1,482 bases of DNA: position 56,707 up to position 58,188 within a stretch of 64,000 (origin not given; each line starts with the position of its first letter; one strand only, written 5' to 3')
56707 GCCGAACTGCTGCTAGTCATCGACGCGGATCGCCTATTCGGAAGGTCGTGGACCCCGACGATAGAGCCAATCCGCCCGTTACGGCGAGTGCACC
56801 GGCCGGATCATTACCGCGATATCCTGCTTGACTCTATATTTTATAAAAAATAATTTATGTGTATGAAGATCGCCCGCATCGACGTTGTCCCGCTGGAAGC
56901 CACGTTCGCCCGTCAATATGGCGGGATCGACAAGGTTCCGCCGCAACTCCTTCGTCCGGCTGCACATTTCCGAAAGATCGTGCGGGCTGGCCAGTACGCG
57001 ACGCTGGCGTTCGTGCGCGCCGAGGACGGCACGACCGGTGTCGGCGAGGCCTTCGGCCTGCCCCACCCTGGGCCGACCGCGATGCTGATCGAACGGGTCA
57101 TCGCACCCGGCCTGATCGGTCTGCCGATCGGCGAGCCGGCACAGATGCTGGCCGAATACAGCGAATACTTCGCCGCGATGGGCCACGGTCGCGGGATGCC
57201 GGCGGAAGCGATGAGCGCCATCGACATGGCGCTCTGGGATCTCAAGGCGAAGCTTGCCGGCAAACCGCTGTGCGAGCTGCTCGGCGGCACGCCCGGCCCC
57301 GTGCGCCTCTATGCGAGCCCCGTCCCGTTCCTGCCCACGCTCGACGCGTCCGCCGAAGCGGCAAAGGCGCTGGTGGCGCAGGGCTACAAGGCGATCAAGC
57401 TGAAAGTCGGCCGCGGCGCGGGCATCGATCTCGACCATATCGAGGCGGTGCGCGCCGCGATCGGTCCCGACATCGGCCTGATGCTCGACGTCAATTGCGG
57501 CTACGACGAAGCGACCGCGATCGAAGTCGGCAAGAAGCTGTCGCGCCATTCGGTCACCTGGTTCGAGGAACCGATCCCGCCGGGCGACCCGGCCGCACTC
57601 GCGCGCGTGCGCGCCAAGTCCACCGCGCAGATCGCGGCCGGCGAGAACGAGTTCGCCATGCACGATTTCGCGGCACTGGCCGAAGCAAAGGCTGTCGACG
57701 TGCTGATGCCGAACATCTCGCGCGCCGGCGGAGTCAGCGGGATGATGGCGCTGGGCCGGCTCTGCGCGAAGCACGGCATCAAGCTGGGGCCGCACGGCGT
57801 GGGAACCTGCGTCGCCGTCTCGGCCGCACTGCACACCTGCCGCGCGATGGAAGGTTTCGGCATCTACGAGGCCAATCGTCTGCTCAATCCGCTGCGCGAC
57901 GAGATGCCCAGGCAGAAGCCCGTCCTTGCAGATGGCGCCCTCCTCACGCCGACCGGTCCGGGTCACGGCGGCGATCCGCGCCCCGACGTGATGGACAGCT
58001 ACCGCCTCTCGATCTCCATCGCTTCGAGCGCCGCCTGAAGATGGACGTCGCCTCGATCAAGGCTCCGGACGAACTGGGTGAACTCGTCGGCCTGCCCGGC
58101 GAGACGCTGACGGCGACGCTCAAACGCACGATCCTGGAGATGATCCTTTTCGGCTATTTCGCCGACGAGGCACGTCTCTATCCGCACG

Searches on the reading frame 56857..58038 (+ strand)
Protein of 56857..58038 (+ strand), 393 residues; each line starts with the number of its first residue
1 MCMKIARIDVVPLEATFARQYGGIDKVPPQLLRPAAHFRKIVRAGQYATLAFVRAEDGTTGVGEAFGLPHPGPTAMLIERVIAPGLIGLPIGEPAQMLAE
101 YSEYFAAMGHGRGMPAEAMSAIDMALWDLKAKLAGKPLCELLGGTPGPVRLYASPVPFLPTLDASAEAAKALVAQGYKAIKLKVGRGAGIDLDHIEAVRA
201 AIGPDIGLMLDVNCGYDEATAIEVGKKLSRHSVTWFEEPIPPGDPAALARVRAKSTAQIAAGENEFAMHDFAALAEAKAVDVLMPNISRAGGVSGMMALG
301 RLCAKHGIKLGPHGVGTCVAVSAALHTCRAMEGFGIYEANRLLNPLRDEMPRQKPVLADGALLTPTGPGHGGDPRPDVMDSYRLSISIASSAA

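Call 5: search_protein_families(library=pfam, proteins=[window:56857-58038:+])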
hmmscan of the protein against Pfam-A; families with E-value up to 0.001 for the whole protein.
window:56857-58038:+ (393 aa): 2 families
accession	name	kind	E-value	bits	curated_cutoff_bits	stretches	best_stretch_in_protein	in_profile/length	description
PF13378.12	MR_MLE_C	-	9.7e-58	195.9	29.4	1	166-377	3-218/219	Enolase C-terminal domain-like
PF02746.21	MR_MLE_N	-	7.5e-13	49.2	22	1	46-143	24-117/117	Mandelate racemase / muconate lactonizing enzyme, N-terminal domain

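Call 6: search_protein_families(library=ncbifam, proteins=[window:56857-58038:+])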
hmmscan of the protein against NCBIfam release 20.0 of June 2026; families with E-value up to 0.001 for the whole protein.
window:56857-58038:+ (393 aa): 17 families
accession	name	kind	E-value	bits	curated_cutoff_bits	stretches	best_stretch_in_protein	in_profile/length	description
NF047820.1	TalGalacDh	equivalog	2.2e-45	155.2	500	1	51-370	41-352/371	L-talarate/galactarate dehydratase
NF040866.1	AraD_Arch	equivalog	4.7e-40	137.7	650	1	53-384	39-371/372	arabinonate dehydratase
NF043051.1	ManoateDhtManD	equivalog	1.2e-35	123.2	550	2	195-382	195-383/403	D-mannonate dehydratase ManD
TIGR02534.1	mucon_cyclo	subfamily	4.3e-33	114.9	334.95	1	46-383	27-366/368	muconate/chloromuconate family cycloisomerase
NF011654.0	PRK15072.1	subfamily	6.6e-33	114.2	430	2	195-374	196-376/404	D-galactonate dehydratase family protein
NF040790.2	glucon_galact_dh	equivalog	9.1e-29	100.5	750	1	56-373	33-360/390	bifunctional D-gluconate/D-galactonate dehydratase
NF010624.0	PRK14017.1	equivalog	2.1e-28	99.5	311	1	94-334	57-306/382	galactonate dehydratase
NF011968.0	PRK15440.1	equivalog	1.4e-24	86.7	393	1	53-317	64-323/395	L-rhamnonate dehydratase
NF042940.1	racemase_DgcA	equivalog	1.7e-19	70.2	400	1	116-326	82-283/323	N-acetyl-D-Glu racemase DgcA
NF041118.1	A_G_epim_Thtga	equivalog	2.5e-18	66.3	500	1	98-311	78-288/341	L-Ala-D/L-Glu epimerase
NF043002.1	HProlDhtase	equivalog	3.4e-18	65.6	500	1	116-381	99-361/366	cis-3-hydroxy-L-proline dehydratase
TIGR01928.1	menC_lowGC_arch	equivalog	1.6e-17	63.6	200.65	1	99-310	70-278/325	o-succinylbenzoate synthase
NF002782.0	PRK02901.1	equivalog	1.1e-13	50.9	288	1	159-328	85-245/328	o-succinylbenzoate synthase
NF011708.0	PRK15129.1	equivalog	2.2e-12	46.7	343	1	114-326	82-288/321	L-Ala-D/L-Glu epimerase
TIGR01927.1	menC_gam_Gplu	equivalog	8.4e-11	41.7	130.55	1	121-294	82-244/307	o-succinylbenzoate synthase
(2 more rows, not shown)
